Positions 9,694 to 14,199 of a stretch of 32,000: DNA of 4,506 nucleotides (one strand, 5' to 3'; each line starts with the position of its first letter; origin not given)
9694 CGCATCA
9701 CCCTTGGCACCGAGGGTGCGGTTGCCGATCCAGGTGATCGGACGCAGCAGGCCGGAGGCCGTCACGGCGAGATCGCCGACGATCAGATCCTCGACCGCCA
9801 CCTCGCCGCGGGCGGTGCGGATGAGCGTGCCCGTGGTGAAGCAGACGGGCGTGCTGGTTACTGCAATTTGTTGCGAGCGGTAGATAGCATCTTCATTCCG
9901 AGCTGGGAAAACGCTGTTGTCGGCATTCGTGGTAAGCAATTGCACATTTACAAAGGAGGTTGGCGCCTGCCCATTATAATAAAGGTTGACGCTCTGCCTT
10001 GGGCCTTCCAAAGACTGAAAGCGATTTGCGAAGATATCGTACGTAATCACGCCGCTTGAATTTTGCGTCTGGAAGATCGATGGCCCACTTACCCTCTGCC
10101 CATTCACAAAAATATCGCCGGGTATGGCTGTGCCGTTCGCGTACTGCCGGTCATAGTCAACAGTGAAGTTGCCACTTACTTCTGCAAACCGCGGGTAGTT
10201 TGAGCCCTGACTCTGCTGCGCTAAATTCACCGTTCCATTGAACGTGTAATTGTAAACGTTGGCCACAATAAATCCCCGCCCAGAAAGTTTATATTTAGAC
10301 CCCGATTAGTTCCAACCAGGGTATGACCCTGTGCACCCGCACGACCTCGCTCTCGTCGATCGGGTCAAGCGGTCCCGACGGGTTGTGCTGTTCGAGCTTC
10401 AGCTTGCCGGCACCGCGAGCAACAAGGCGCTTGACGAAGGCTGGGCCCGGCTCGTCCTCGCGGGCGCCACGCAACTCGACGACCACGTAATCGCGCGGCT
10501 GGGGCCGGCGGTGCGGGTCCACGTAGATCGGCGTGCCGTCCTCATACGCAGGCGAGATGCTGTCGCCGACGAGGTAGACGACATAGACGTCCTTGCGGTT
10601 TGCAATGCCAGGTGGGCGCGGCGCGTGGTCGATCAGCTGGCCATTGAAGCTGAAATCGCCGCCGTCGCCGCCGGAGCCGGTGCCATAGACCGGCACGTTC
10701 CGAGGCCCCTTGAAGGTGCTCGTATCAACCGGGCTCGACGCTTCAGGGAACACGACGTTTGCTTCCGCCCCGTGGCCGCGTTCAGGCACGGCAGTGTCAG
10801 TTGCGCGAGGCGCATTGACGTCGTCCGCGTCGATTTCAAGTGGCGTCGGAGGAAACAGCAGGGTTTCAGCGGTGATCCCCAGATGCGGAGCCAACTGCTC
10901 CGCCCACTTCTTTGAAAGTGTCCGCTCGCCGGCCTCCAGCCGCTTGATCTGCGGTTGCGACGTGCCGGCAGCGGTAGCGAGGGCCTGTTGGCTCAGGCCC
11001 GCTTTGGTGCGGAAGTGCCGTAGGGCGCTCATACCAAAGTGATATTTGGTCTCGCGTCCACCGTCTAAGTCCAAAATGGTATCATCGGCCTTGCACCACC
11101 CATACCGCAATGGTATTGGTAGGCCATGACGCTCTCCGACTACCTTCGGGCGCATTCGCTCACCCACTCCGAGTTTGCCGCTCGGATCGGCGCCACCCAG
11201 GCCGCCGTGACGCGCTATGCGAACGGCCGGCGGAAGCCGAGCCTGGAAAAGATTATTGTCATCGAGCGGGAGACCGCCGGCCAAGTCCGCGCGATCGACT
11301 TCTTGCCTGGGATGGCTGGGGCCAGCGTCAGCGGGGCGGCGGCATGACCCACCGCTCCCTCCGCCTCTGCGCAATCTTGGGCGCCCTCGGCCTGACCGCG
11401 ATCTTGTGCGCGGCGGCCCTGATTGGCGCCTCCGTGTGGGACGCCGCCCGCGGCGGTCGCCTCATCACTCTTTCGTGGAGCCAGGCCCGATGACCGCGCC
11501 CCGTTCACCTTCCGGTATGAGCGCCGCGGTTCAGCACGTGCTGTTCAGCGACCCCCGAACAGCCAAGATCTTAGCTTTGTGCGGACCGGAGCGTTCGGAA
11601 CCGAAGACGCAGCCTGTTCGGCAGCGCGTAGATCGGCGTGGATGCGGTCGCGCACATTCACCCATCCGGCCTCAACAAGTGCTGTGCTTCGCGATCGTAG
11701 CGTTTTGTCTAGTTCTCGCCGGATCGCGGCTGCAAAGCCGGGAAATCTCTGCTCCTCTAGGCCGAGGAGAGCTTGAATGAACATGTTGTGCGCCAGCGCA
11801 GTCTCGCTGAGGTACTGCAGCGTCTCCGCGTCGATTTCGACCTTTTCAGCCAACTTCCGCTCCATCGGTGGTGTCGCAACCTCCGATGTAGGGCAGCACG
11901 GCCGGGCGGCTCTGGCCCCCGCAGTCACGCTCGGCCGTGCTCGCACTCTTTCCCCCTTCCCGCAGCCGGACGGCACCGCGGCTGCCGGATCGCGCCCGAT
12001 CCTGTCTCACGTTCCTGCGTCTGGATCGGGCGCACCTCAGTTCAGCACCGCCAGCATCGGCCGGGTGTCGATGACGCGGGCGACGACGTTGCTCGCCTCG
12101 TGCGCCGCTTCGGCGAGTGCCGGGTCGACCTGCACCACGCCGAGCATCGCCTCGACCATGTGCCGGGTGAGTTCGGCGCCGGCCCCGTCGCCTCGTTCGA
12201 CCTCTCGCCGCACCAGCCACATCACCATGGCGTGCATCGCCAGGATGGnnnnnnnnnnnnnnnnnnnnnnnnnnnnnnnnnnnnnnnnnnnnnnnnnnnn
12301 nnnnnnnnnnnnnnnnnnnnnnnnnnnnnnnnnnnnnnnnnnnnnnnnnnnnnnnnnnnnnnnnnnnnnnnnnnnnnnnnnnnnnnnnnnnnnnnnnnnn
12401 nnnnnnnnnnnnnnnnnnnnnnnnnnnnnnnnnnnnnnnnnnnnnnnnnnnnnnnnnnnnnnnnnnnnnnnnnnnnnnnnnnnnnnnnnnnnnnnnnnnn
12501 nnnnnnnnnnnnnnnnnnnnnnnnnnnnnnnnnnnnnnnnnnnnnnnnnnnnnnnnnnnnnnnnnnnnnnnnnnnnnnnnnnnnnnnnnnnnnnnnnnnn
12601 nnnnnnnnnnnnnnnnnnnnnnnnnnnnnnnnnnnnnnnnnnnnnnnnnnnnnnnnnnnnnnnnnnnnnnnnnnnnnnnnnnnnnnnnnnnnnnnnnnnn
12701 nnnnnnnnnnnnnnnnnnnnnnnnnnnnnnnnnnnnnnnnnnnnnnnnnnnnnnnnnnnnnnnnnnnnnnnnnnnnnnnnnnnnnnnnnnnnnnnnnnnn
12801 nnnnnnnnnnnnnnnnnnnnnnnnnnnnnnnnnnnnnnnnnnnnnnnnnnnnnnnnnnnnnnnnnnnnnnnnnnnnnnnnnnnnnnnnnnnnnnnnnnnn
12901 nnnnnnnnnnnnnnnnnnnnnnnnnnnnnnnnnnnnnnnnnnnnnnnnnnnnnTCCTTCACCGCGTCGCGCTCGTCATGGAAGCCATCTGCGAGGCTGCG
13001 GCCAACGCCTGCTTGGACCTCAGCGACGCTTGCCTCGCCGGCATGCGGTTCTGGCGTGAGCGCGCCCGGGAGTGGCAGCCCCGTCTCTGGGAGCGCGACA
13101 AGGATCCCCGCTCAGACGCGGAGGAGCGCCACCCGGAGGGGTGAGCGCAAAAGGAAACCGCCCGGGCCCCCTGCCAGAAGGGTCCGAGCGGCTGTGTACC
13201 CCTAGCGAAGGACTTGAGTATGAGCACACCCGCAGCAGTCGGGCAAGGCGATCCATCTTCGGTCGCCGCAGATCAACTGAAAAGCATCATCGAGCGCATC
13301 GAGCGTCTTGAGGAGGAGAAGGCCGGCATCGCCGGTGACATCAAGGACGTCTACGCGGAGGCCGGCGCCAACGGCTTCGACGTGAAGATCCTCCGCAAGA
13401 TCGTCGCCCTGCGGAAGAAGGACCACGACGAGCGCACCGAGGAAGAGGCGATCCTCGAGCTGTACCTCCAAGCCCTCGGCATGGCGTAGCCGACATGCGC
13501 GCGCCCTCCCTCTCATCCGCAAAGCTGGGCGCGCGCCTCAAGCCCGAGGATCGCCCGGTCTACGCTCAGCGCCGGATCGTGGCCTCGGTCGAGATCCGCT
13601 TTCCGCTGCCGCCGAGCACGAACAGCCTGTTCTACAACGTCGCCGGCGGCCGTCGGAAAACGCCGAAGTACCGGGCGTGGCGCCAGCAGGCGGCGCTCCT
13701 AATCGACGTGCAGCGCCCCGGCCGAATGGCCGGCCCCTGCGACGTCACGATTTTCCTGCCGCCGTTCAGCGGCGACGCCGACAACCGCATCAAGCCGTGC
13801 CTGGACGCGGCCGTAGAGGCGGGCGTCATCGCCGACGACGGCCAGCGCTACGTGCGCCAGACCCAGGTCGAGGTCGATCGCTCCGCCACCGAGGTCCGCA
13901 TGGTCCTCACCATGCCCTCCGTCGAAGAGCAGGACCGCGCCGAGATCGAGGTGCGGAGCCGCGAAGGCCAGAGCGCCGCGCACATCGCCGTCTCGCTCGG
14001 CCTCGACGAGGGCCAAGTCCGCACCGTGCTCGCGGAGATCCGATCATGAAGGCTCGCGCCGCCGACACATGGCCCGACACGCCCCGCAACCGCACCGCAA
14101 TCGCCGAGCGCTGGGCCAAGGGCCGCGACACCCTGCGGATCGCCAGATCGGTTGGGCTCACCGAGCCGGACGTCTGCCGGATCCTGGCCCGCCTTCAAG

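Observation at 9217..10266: The Hint gene is a compositional chimera, and the breakpoint coincides with the catalytic cysteine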

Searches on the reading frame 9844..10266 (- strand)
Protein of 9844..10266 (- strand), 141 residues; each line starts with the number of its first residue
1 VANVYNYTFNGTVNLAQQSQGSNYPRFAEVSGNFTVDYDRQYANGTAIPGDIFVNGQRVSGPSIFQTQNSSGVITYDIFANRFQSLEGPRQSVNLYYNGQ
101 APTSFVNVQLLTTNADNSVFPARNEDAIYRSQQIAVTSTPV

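Call 19: find_homologous_proteins(query=window:9844-10266:-, max_evalue=0.001)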
Query window:9844-10266:-: 6 candidates shared short words with the query, none scored E <= 0.001.

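Call 29: search_protein_representatives(protein=window:9844-10266:-)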
Query: 141 residues. Proteins with E-value up to 0.001 (for the whole library): 5; up to 1e-10: 2; up to 1e-30: 0. The best 5 are listed.
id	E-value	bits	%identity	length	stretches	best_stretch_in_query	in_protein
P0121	7.2e-20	87.7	39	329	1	1-139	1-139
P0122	6.5e-12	61.9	30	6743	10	44-93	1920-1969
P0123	1.4e-10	57.7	34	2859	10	25-77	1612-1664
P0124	1.8e-04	37.8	34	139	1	1-138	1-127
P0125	5.0e-04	36.4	37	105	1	1-108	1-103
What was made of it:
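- Tried and rejected: The exhaustive phmmer search (call 29) was used instead.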

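Call 30: search_protein_families(library=pfam, proteins=[P0121, P0123, P0124, P0125], max_evalue=0.01)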
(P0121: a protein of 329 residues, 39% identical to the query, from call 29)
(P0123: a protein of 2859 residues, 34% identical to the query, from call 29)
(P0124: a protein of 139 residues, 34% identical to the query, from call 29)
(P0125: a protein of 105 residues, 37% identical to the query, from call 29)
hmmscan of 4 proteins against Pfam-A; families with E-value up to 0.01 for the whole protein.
P0121 (329 aa): 1 family
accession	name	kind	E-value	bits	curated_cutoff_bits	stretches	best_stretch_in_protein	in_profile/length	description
PF13403.11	Hint_2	-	5.7e-42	144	28.4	1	142-275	2-145/147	Hint domain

P0123 (2859 aa): 0 families

P0124 (139 aa): 0 families

P0125 (105 aa): 0 families

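Call 43: predict_structure(alignment_id=A1)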
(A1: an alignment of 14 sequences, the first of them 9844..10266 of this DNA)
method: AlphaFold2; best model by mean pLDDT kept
length: 141 residues; sequences in the alignment: 14
mean_pLDDT: 91.2   pTM: 0.83
mean pLDDT of the five models: 91.2, 90.6, 90.6, 90.5, 89.7
residues with pLDDT >= 90: 96; 70-90: 40; 50-70: 5; < 50: 0
segments of 3 or more residues with pLDDT < 50: none
pLDDT, mean of each block of 10 residues (from residue 1): 90 95 91 94 90 92 91 92 77 94 96 88 92 94 88
secondary structure, 60 per line:
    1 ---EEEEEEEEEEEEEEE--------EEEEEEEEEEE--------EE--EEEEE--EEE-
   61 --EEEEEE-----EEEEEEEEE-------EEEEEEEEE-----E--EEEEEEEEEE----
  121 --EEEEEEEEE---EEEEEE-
elements in order: E4-18 E27-37 E50-54 E57-59 E63-68 E74-82 E90-98 E107-116 E123-131 E135-140
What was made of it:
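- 9844..10266 (-): N-terminal cargo cassette (aa 1-141): low-GC, all-beta domain of N-family 'Nfam5'. AlphaFold2 gives pLDDT 91.2 and pTM 0.83 with 10 strands (call 43).
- Checked: The N-terminus is polar, and the structure model starts a beta-strand at residue 4 (call 43).
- The structure model is confident (call 43).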

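Call 47: fold_search(model_id=the predicted structure, library=pdb)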
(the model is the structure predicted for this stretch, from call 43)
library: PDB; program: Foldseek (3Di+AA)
matches with E <= 10: 570; with E <= 0.001: 0
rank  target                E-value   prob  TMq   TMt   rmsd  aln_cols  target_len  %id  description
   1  7oui_O                9.8e-03  0.82  0.30  0.24  16.7       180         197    8  Structure of C2S2M2-type Photosystem supercomplex from Arabidopsis thaliana (digitonin-extracted) (released 2021-08-18)
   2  3c5o_D                1.3e-02  0.66  0.25  0.24  13.9       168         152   12  Crystal structure of the conserved protein of unknown function RPA1785 from Rhodopseudomonas palustris (released 2008-02-19)
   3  3g7g_B                1.7e-02  0.60  0.24  0.23  14.1       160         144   10  Crystal structure of the protein with unknown function from Clostridium acetobutylicum ATCC 824 (released 2009-03-17)
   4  3put_A                1.8e-02  1.00  0.34  0.33   4.3        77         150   14  Crystal Structure of the CERT START domain (mutant V151E) from Rhizobium etli at the resolution 1.8A, Northeast Struct (released 2010-12-22)
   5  9m2z                  1.8e-02  0.41  0.21  0.21  15.1       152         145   12  Crystal structure of an DUF3237 protein from Aspergillus (released 2025-04-09)
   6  7x81_B                2.4e-02  0.41  0.24  0.24  16.6       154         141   12  The crystal structure of PloI4-C16M/D46A/I137V in complex with exo-2+2 adduct (released 2023-02-08)
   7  7x81_A                2.9e-02  0.38  0.24  0.23  16.4       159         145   11  The crystal structure of PloI4-C16M/D46A/I137V in complex with exo-2+2 adduct (released 2023-02-08)
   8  6ymn_DDD              3.1e-02  0.28  0.21  0.17  18.1       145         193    9  Crystal structure of the Diels Alderase AbmU from Streptomyces koyangensis (released 2021-04-21)
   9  3put_B                3.3e-02  0.99  0.34  0.32   4.8        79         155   14  Crystal Structure of the CERT START domain (mutant V151E) from Rhizobium etli at the resolution 1.8A, Northeast Struct (released 2010-12-22)
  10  5kov_S                3.3e-02  0.16  0.17  0.13  14.6       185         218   12  Crystal structure of the human astrovirus 2 capsid protein spike in complex with a single chain variable fragment of a (released 2016-11-09)
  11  3g7g_E                3.8e-02  0.47  0.24  0.25  13.6       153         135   10  Crystal structure of the protein with unknown function from Clostridium acetobutylicum ATCC 824 (released 2009-03-17)
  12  5kov_B                5.5e-02  0.16  0.18  0.13  14.6       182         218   13  Crystal structure of the human astrovirus 2 capsid protein spike in complex with a single chain variable fragment of a (released 2016-11-09)
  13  1r3h_E                5.5e-02  0.09  0.15  0.10  18.8       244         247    9  Crystal Structure of T10 (released 2004-03-30)
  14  3q64                  7.5e-02  0.99  0.35  0.33   4.2        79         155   13  X-ray crystal structure of protein mll3774 from Mesorhizobium loti, Northeast Structural Genomics Consortium Target MlR4 (released 2011-01-12)
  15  7lfi_A                7.5e-02  0.14  0.17  0.11  18.8       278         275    5  MODEL OF MHC CLASS Ib H2-M3 WITH MOUSE ND1 N-TERMINAL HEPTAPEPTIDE REFINED AT 1.70 ANGSTROMS RESOLUTION (released 2021-07-14)
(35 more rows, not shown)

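Call 51: fold_search(model_id=the predicted structure, library=viral)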
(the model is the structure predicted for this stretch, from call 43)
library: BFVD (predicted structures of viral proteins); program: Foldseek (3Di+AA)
matches with E <= 10: 441; with E <= 0.001: 0
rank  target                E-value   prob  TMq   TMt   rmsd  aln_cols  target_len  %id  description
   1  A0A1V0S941            1.4e-02  0.97  0.39  0.36  11.4       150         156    9  Uncharacterized protein [Catovirus CTV1]
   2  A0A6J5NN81            2.3e-02  0.90  0.37  0.37   6.9       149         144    8  Uncharacterized protein [uncultured Caudovirales phage]
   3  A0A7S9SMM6            3.0e-02  0.89  0.35  0.37   6.9       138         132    9  Uncharacterized protein [Escherichia phage PNJ1809-36]
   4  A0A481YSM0            3.0e-02  0.15  0.17  0.14  19.4       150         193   12  Uncharacterized protein [Marseillevirus LCMAC101]
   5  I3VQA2                5.1e-02  0.14  0.18  0.13  16.6       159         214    7  B112 [miniopterid betaherpesvirus 1]
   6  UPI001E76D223         7.7e-02  0.10  0.15  0.09  15.9       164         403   12  (no name look-up for this kind of identifier)
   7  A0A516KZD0            9.0e-02  0.41  0.30  0.30  15.0       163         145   10  (no name in the UniProt tables at hand)
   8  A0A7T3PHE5            9.5e-02  0.11  0.17  0.12  17.3       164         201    9  (no name in the UniProt tables at hand)
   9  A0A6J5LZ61            1.1e-01  0.10  0.17  0.08  18.7       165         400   11  Uncharacterized protein [uncultured Caudovirales phage]
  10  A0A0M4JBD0            1.4e-01  0.14  0.19  0.10  16.4       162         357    7  (no name in the UniProt tables at hand)
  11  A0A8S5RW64            1.4e-01  0.15  0.22  0.15  20.2       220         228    6  Uncharacterized protein [Siphoviridae sp. ctHip2]
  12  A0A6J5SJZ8            1.6e-01  0.41  0.30  0.26   8.4       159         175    8  Outer membrane protein beta-barrel [uncultured Caudovirales phage]
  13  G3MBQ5                1.6e-01  0.12  0.18  0.05  15.7       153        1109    6  Gp189 [Bacillus phage G]
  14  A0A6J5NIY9            1.7e-01  0.11  0.21  0.18  17.1       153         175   10  Uncharacterized protein [uncultured Caudovirales phage]
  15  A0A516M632            1.8e-01  0.18  0.21  0.22  14.7       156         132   10  (no name in the UniProt tables at hand)
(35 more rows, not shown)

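Call 81: find_homologous_proteins(query=A3, max_evalue=0.001)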
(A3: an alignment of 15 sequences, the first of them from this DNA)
Query A3 (15 sequences) (140 aa, profile of the alignment): 1 proteins with E <= 0.001 among 2125 candidates.
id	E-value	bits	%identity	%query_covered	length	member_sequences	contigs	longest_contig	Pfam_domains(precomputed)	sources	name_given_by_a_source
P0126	6.8e-24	103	23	96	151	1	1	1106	-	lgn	-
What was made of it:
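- Tried and rejected: Word-indexed homology search with the N-domain alone (call 19) and with an N-domain profile (call 81).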

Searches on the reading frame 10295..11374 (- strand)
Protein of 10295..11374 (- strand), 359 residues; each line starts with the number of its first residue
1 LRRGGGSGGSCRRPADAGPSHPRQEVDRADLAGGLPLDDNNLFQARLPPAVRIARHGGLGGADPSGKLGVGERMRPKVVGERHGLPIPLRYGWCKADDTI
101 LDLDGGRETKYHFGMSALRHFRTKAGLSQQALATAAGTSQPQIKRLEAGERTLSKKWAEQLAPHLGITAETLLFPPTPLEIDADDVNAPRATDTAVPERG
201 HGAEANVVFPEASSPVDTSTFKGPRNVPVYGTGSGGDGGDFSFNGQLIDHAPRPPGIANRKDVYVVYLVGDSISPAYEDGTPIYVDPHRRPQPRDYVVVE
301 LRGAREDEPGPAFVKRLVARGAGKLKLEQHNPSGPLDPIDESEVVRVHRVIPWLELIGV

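Call 5: search_protein_families(library=pfam, proteins=[window:10295-11374:-], max_evalue=0.01)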
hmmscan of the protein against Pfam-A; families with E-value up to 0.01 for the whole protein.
window:10295-11374:- (359 aa): 5 families
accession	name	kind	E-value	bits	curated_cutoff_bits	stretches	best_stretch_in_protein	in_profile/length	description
PF13560.12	HTH_31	-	9.7e-11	42.3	27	1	118-170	6-59/64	Helix-turn-helix domain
PF01381.28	HTH_3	-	2.8e-08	34.1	23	1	118-170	1-53/55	Helix-turn-helix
PF00717.28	Peptidase_S24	-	6.4e-08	32.7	23.3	1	249-342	20-106/116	Peptidase S24-like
PF20432.4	Xre-like-HTH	-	6.2e-05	23.6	25.8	1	115-161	12-58/63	Antitoxin Xre-like helix-turn-helix domain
PF12844.13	HTH_19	-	0.0013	19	30.2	1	118-173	4-59/64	Helix-turn-helix domain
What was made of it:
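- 10295..11374 (-): CI-like prophage repressor (HTH + peptidase S24), immediately upstream on the same strand. Pfam HTH_31, HTH_3 and Peptidase_S24 match (call 5).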

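Call 23: search_protein_families(library=phrogs, proteins=[window:10295-11374:-], max_evalue=0.001)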
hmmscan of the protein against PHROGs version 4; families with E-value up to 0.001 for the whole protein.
window:10295-11374:- (359 aa): 12 families
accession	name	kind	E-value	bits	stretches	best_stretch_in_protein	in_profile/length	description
phrog_4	-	transcription regulation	1.7e-23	84.3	1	118-353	141-335/400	transcriptional repressor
phrog_7241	-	transcription regulation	1.9e-09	38.7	1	116-173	64-121/122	transcriptional regulator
phrog_1373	-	transcription regulation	1.1e-08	36.2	1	113-189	62-139/166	transcriptional regulator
phrog_2439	-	transcription regulation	6.6e-08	32.8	1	116-175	10-69/367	transcriptional regulator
phrog_8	-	transcription regulation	1.5e-07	32.2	1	118-184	164-227/346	transcriptional regulator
phrog_5823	-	transcription regulation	2e-07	31.5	1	118-173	11-67/404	transcriptional regulator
phrog_3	-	transcription regulation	4.8e-07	30.9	1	108-182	83-155/430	transcriptional repressor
phrog_2339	-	DNA, RNA and nucleotide metabolism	5.8e-05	24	1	115-150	27-62/98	HTH DNA binding protein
phrog_6831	-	transcription regulation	5.9e-05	24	1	124-151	16-43/68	transcriptional regulator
phrog_2104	-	unknown function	8.6e-05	23.7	1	113-152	39-78/103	-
phrog_2328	-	transcription regulation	0.00014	22.7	1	118-170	20-72/128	transcriptional repressor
phrog_4583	-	transcription regulation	0.00038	21.4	1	116-173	13-70/81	transcriptional repressor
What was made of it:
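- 10295..11374 (-): PHROG 4 'transcriptional repressor' matches at E=1.7e-23 (call 23).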

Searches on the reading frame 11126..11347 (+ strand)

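Call 5: search_protein_families(library=pfam, proteins=[window:11126-11347:+], max_evalue=0.01)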
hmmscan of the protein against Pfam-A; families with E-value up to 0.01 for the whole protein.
window:11126-11347:+ (73 aa): 4 families
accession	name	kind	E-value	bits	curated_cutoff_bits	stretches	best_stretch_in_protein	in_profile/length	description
PF01381.28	HTH_3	-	2e-07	31.4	23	1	6-48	4-46/55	Helix-turn-helix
PF15943.11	YdaS_toxin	-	9.6e-06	25.8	30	1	15-62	12-59/65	Bacterial toxin YdaS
PF13560.12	HTH_31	-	0.00011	22.9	27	1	9-43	12-47/64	Helix-turn-helix domain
PF13443.12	HTH_26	-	0.0073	17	22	1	3-43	2-43/63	Cro/C1-type HTH DNA-binding domain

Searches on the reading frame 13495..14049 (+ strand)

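Call 23: search_protein_families(library=phrogs, proteins=[window:13495-14049:+], max_evalue=0.001)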
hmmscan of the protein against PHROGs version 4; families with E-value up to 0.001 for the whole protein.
window:13495-14049:+ (184 aa): 1 family
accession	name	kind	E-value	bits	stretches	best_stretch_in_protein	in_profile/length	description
phrog_34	-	DNA, RNA and nucleotide metabolism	4.8e-16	60.2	1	31-144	74-195/259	RusA-like Holliday junction resolvase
